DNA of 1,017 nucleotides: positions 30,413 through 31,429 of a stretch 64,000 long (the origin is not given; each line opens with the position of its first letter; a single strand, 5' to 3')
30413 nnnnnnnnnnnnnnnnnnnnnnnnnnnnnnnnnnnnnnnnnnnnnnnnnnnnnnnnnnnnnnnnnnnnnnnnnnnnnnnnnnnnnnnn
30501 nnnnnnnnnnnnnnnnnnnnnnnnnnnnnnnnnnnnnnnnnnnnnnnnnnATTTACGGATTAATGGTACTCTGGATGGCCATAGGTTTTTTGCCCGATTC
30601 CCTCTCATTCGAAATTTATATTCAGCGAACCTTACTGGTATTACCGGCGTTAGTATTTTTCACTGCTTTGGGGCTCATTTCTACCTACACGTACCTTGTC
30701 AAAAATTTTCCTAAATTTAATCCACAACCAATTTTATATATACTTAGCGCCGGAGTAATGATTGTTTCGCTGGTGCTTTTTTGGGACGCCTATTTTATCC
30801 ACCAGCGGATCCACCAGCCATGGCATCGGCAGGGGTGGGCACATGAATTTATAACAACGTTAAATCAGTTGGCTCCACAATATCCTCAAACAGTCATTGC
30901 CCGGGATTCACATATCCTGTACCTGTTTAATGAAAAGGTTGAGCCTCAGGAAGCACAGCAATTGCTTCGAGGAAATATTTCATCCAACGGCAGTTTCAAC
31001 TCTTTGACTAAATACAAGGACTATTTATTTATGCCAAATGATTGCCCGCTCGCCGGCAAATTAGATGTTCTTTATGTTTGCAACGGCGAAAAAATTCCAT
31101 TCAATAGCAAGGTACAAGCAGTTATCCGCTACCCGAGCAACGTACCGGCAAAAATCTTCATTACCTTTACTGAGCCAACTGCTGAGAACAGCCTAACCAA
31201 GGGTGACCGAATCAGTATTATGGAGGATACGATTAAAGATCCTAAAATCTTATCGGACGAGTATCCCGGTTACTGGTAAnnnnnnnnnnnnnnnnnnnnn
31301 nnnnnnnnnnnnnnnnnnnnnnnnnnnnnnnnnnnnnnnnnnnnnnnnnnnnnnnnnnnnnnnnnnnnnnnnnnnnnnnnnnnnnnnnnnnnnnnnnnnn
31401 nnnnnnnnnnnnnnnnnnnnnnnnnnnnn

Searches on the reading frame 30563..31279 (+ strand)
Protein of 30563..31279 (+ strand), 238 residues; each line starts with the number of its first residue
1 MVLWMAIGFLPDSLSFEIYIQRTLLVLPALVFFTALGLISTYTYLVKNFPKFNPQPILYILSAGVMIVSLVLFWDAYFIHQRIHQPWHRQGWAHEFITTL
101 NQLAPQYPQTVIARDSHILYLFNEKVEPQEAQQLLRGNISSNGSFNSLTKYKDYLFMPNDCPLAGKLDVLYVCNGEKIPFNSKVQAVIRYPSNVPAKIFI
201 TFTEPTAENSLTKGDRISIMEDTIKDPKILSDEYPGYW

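Call 3: search_protein_families(library=pfam, proteins=[window:30563-31279:+], max_evalue=1)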
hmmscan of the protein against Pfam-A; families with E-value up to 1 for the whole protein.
window:30563-31279:+ (238 aa): 2 families
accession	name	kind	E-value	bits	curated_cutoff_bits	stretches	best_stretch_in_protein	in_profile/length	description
PF13567.11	DUF4131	-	0.069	13.3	31.6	1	28-89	11-64/165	Domain of unknown function (DUF4131)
PF02687.27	FtsX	-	0.32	11.5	25.5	1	5-80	34-114/120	FtsX-like permease C-terminal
